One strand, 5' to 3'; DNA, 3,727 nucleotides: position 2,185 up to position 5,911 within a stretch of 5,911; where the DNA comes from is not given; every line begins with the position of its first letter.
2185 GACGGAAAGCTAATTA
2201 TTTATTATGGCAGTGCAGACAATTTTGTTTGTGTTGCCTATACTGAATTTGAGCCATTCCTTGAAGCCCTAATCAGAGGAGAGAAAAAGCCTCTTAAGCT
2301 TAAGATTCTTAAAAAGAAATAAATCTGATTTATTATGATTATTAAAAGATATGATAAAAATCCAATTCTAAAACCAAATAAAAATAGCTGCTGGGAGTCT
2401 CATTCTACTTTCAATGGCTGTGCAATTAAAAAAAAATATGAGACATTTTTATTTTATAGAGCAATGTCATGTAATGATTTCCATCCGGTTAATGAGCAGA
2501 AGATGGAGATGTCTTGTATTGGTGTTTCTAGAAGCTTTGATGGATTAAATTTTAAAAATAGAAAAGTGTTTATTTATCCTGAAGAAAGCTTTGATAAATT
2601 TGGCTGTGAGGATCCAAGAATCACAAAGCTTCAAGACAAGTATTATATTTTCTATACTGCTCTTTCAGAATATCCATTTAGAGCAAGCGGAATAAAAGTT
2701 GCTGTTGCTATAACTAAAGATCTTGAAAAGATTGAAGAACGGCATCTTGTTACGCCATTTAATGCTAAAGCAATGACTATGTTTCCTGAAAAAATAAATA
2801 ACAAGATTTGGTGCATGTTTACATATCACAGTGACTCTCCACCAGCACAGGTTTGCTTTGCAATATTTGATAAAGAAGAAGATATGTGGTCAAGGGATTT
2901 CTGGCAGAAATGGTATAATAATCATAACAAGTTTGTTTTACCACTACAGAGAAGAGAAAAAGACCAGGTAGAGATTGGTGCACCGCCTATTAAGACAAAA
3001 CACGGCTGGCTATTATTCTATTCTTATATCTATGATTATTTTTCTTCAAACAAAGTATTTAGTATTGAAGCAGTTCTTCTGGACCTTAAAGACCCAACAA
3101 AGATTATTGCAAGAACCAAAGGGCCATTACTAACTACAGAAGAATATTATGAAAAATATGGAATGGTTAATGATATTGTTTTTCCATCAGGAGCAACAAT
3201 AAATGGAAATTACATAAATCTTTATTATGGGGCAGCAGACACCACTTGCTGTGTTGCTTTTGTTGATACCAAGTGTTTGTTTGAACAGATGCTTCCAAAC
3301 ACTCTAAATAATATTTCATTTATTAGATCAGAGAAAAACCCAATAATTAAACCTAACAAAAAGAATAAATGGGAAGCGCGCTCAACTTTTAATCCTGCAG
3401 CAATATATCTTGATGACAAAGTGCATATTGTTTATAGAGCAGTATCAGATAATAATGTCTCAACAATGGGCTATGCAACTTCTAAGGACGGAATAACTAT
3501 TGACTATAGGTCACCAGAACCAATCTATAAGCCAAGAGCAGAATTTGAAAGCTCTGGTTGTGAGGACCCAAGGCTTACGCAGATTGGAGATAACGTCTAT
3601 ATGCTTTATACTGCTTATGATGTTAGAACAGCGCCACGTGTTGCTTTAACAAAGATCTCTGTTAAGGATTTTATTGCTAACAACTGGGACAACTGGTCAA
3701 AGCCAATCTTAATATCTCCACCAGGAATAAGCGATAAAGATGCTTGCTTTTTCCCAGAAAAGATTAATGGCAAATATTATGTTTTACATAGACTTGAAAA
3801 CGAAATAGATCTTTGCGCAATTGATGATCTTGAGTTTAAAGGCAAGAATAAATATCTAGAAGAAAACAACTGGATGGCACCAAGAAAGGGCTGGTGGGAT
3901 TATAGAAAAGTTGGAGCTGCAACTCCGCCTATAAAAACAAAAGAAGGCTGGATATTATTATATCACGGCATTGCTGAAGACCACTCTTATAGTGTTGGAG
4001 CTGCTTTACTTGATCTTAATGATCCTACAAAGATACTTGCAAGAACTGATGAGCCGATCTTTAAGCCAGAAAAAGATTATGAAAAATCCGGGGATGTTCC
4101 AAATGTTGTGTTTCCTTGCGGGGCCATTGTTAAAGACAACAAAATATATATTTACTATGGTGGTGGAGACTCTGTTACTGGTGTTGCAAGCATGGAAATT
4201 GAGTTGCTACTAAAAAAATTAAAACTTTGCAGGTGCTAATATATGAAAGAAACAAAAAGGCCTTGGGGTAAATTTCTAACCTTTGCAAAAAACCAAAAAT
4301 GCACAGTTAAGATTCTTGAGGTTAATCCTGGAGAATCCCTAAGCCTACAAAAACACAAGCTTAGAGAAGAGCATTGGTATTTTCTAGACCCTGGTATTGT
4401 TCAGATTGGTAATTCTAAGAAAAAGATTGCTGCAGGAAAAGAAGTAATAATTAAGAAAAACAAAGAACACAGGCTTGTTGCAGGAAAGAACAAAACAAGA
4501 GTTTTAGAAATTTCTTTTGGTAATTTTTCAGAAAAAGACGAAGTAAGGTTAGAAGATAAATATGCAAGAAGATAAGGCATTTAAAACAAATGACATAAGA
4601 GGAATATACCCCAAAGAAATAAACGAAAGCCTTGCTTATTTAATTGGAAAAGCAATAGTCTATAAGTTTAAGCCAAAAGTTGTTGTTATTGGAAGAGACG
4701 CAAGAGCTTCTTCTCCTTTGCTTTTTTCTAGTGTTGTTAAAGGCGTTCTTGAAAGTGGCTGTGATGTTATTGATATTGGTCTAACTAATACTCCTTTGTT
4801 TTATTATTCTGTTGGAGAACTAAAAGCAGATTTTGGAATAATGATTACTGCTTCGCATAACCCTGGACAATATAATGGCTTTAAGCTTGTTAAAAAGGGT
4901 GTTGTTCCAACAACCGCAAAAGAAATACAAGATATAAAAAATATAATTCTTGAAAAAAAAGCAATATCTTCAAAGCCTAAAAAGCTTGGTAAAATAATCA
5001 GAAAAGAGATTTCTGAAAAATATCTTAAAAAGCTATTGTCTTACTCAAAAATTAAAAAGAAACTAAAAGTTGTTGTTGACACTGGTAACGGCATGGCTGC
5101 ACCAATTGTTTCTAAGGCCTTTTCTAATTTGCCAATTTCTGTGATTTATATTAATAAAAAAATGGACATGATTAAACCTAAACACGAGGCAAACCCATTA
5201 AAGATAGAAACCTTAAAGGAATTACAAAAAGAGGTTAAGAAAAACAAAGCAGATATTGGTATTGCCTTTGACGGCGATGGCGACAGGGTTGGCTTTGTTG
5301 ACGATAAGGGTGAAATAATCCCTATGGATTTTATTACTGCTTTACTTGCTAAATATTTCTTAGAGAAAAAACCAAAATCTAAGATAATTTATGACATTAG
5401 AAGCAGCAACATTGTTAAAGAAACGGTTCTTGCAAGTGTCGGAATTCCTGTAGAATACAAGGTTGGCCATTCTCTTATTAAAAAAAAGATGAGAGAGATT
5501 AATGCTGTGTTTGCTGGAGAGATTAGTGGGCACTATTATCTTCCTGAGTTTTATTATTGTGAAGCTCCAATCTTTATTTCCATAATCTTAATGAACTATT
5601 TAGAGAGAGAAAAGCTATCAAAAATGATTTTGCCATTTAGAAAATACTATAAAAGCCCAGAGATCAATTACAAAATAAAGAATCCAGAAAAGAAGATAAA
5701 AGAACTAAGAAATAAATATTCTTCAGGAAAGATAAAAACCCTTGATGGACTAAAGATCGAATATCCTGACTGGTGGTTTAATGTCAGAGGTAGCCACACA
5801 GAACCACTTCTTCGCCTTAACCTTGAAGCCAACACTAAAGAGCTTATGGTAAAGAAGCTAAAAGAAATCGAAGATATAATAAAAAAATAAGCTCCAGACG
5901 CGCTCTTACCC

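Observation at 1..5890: Gene cluster that would link beta-mannoside phosphorolysis to ribulose-5-phosphate supply (GH130 x3 -> PMM -> PMI -> PHI/HPS)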

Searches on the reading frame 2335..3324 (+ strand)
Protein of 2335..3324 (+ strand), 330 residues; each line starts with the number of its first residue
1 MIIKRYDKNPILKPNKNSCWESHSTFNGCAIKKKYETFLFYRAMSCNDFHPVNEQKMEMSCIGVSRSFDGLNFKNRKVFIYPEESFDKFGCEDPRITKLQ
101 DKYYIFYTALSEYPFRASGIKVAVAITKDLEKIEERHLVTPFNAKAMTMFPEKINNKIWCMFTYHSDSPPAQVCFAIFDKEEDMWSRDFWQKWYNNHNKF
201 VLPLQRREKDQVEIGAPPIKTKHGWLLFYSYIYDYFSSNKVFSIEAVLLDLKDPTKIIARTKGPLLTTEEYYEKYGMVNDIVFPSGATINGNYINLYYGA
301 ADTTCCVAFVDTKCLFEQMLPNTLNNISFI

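Call 26: search_solved_structures(query=window:2335-3324:+, show_alignments=4)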
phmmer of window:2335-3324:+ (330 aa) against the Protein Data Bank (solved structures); distinct sequences matched with E-value up to 0.001: 18.
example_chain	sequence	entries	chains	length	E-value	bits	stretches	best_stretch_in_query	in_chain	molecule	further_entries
9fj8_A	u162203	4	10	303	5.1e-42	147.7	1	3-314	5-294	1,2-beta-oligomannan phosphorylase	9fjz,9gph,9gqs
7fip_A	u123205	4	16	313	2.7e-39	138.7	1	4-312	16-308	Beta-1,2-mannobiose phosphorylase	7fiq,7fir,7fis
5b0p_A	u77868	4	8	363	2.8e-34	122.2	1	58-306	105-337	Lin0857 protein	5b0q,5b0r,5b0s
9erh_A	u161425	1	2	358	1.8e-27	99.9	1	59-315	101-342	Uhgb_MS mannoside synthase from an unknown human gut bacterium in complex with 1,2-beta-ma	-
9erg_A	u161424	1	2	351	1.8e-27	99.8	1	59-314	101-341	Uhgb_MS mannoside synthase from an unknown human gut bacterium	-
9eqq_A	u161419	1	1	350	1.9e-27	99.8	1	59-314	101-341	Uhgb_MS mannoside synthase from an unknown human gut bacterium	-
1vkd_A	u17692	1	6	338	6.2e-26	94.8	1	61-309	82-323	conserved hypothetical protein TM1225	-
5ayd_A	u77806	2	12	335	5.4e-23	85.1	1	2-311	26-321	Beta-1,4-mannooligosaccharide phosphorylase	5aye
4udk_E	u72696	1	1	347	5.6e-19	71.9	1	63-309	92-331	UHGB_MP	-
4udg_A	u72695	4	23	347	5.6e-19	71.9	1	63-309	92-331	UHGB_MP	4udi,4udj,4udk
4onz_A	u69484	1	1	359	9.2e-17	64.6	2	211-311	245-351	putative glycoside hydrolase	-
3r67_A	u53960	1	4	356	2.8e-15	59.8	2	199-311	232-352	putative Glycosidase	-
3qc2_A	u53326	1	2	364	4.7e-14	55.7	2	212-313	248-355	glycosyl hydrolase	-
5a7v_B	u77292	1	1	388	3.3e-12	49.7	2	19-112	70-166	PUTATIVE GLYCOSIDASE PH117-RELATED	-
5a7v_A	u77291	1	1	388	3.3e-12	49.7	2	19-112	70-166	PUTATIVE GLYCOSIDASE PH117-RELATED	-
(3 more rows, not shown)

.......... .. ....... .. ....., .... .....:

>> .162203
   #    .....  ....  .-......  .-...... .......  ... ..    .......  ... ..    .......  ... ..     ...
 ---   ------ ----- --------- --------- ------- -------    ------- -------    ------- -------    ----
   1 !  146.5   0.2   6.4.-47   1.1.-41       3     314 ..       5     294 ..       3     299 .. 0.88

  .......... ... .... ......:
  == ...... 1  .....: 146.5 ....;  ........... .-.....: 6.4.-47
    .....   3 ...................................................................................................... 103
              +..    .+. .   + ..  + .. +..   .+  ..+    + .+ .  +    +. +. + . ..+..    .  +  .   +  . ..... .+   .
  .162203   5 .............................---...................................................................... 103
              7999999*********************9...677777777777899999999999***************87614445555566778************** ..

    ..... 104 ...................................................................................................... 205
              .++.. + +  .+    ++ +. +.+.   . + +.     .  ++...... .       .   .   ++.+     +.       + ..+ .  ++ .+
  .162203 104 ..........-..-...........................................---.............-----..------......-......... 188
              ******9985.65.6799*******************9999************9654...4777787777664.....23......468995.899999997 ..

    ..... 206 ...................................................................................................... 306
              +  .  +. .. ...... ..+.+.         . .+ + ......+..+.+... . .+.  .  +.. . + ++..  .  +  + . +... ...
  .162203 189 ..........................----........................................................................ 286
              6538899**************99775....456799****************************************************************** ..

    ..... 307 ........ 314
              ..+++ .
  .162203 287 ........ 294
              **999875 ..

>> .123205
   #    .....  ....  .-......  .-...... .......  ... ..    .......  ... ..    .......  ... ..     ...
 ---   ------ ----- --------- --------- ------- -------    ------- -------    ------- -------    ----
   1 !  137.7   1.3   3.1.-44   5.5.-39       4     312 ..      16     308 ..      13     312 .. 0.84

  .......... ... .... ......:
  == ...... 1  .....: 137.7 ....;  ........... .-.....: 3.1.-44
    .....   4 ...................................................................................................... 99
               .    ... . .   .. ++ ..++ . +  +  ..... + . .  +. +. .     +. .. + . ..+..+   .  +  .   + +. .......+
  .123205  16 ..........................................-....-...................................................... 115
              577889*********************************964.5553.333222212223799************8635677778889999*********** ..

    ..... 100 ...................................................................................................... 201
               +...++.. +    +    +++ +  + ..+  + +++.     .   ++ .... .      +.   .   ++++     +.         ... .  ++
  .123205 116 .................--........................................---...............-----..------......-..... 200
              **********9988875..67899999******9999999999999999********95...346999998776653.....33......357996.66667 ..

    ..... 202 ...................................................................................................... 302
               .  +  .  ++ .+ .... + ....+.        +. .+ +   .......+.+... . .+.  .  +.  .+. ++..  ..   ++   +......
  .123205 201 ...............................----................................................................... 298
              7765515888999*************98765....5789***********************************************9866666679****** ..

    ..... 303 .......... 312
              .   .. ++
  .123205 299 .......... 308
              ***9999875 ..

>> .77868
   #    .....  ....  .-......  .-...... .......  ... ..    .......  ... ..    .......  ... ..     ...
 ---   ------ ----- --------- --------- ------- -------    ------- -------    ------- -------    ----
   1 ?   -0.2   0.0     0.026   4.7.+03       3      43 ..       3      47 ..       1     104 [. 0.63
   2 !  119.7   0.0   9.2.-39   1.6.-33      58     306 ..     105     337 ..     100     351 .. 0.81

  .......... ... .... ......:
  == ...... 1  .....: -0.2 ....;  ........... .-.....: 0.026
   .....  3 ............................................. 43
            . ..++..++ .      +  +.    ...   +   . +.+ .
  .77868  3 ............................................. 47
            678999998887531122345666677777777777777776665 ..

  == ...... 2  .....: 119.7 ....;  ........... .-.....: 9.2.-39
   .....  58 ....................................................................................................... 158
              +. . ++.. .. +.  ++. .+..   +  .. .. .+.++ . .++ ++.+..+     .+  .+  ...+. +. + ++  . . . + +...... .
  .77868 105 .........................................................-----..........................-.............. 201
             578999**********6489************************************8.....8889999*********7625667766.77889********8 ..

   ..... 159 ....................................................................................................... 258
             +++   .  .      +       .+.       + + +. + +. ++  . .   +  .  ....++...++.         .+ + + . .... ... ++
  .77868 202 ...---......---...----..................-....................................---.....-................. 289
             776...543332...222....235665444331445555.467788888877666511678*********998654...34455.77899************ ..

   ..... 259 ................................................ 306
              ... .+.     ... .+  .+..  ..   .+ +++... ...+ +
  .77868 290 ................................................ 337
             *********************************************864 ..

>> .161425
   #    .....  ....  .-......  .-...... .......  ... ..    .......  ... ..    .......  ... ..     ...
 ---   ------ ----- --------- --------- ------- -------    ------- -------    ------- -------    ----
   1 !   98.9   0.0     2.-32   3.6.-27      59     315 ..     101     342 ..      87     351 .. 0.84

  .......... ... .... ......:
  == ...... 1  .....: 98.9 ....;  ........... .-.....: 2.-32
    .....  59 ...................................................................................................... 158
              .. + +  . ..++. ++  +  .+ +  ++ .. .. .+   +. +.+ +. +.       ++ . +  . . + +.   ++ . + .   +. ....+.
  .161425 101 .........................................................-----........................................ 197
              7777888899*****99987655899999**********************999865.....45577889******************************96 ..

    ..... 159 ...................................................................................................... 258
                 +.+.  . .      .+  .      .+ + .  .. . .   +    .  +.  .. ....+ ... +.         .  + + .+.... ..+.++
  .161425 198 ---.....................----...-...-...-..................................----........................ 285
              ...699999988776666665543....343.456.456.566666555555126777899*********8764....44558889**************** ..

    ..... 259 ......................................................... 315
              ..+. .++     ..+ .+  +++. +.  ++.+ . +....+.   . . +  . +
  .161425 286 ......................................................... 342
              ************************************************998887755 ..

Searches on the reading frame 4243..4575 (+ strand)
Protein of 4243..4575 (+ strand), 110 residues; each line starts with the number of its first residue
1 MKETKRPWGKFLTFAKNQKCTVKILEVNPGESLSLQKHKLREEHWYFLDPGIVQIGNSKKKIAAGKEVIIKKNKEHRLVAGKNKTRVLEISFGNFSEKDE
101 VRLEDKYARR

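Call 3: search_protein_families(library=pfam, proteins=[window:4243-4575:+], max_evalue=0.01)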
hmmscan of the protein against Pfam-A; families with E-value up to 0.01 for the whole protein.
window:4243-4575:+ (110 aa): 1 family
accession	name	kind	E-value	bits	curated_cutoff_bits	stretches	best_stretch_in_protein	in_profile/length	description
PF01050.24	MannoseP_isomer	-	3.6e-17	63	23.6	1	3-105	11-116/116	Mannose-6-phosphate isomerase C-terminal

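Call 4: search_protein_families(library=ncbifam, proteins=[window:4243-4575:+], max_evalue=0.01)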
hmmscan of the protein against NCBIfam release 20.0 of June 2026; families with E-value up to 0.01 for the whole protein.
window:4243-4575:+ (110 aa): 2 families
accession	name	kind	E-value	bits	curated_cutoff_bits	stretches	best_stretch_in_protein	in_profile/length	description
TIGR01479.1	GMP_PMI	equivalog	2e-16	59.9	372.95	1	3-109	358-467/467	mannose-1-phosphate guanylyltransferase/mannose-6-phosphate isomerase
NF012004.0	PRK15460.1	equivalog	5.8e-13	48.3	859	1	2-109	367-477/478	mannose-1-phosphate guanyltransferase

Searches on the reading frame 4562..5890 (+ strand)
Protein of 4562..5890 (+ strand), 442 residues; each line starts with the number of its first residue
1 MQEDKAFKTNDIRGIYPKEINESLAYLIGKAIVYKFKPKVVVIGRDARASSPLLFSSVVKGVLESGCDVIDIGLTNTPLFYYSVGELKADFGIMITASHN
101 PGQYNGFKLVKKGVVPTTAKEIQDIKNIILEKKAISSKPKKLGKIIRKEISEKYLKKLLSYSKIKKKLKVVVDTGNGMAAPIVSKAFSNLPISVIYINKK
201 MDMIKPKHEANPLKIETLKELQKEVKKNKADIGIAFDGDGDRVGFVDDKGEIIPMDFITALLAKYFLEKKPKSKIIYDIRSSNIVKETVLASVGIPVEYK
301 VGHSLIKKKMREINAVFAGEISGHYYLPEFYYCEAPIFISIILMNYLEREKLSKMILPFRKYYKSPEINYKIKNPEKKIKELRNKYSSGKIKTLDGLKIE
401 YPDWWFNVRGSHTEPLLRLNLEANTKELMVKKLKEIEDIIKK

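Call 3: search_protein_families(library=pfam, proteins=[window:4562-5890:+], max_evalue=0.01)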
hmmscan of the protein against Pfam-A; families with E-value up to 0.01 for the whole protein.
window:4562-5890:+ (442 aa): 4 families
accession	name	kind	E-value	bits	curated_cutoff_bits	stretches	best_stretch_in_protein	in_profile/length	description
PF02878.22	PGM_PMM_I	-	1.7e-37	128.6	22.5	1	5-133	2-135/138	Phosphoglucomutase/phosphomannomutase, alpha/beta/alpha domain I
PF02879.22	PGM_PMM_II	-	4.5e-22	79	29.3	1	153-250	2-103/103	Phosphoglucomutase/phosphomannomutase, alpha/beta/alpha domain II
PF02880.22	PGM_PMM_III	-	1.7e-15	57.6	20.7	1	256-355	3-107/115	Phosphoglucomutase/phosphomannomutase, alpha/beta/alpha domain III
PF00408.26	PGM_PMM_IV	-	1.4e-06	28.7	23.1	1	367-429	1-58/68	Phosphoglucomutase/phosphomannomutase, C-terminal domain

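Call 4: search_protein_families(library=ncbifam, proteins=[window:4562-5890:+], max_evalue=0.01)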
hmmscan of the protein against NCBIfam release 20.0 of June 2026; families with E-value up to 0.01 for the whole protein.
window:4562-5890:+ (442 aa): 7 families
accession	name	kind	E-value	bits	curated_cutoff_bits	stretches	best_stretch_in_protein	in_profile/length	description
TIGR03990.1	Arch_GlmM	equivalog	5.9e-113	378.1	439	1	5-439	2-443/444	phosphoglucosamine mutase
NF007088.0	PRK09542.1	equivalog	4.6e-108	362.1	618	1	4-441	9-454/456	phosphomannomutase/phosphoglucomutase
NF046027.1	PhglucPhmanMutPgmG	equivalog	2.4e-91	306.7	600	1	7-438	10-448/460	phosphoglucomutase/phosphomannomutase PgmG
NF011943.0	PRK15414.1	subfamily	2.1e-86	290.8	801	1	2-440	2-454/456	phosphomannomutase CpsG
TIGR01455.1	glmM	equivalog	5.7e-58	196.7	447.55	1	7-441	1-441/442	phosphoglucosamine mutase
TIGR01132.1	pgm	equivalog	5.5e-07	28.4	778.05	0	41-146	81-198/546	phosphoglucomutase (alpha-D-glucose-1,6-bisphosphate-dependent)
NF005737.0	PRK07564.1-1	equivalog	3.9e-06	25.7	378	1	35-263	47-303/543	alpha-D-glucose phosphate-specific phosphoglucomutase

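Call 15: list_cluster_members(proteins=[P0005, P0001, window:4562-5890:+, window:254-820:+])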
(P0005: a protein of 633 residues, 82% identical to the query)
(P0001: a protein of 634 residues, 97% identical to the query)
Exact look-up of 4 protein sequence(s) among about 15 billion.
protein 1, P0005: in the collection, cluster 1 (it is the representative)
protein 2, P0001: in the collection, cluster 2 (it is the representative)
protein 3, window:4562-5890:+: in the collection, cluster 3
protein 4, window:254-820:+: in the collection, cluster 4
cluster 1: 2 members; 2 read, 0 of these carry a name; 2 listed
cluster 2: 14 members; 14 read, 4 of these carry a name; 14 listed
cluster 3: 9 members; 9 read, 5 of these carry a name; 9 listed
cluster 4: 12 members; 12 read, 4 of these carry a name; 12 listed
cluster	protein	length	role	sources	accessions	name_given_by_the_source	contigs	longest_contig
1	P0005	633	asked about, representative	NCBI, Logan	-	-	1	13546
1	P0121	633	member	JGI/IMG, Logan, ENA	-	-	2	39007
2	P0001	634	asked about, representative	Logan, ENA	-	-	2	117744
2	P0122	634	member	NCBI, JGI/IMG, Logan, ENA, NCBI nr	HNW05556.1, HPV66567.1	MAG TPA: hypothetical protein PK655_03935 [archaeon] | predicted GH43/DUF377 family glycosyl hydrolase | hypothetical protein [archaeon]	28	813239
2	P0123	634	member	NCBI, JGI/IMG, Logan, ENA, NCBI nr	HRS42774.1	MAG TPA: hypothetical protein P5530_02785 [Candidatus Diapherotrites archaeon] | hypothetical protein [Candidatus Diapherotrites archaeon]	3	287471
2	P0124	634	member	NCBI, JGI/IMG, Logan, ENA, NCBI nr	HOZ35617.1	MAG TPA: hypothetical protein PLK55_01370 [archaeon] | hypothetical protein [archaeon]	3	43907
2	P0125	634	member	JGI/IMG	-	beta-1,2-mannobiose phosphorylase / 1,2-beta-oligomannan phosphorylase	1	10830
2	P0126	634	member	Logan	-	-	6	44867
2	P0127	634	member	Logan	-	-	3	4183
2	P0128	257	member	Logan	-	-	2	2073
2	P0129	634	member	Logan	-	-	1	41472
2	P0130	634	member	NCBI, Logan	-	-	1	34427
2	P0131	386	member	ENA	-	-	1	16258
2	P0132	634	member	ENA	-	-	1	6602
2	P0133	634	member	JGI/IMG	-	-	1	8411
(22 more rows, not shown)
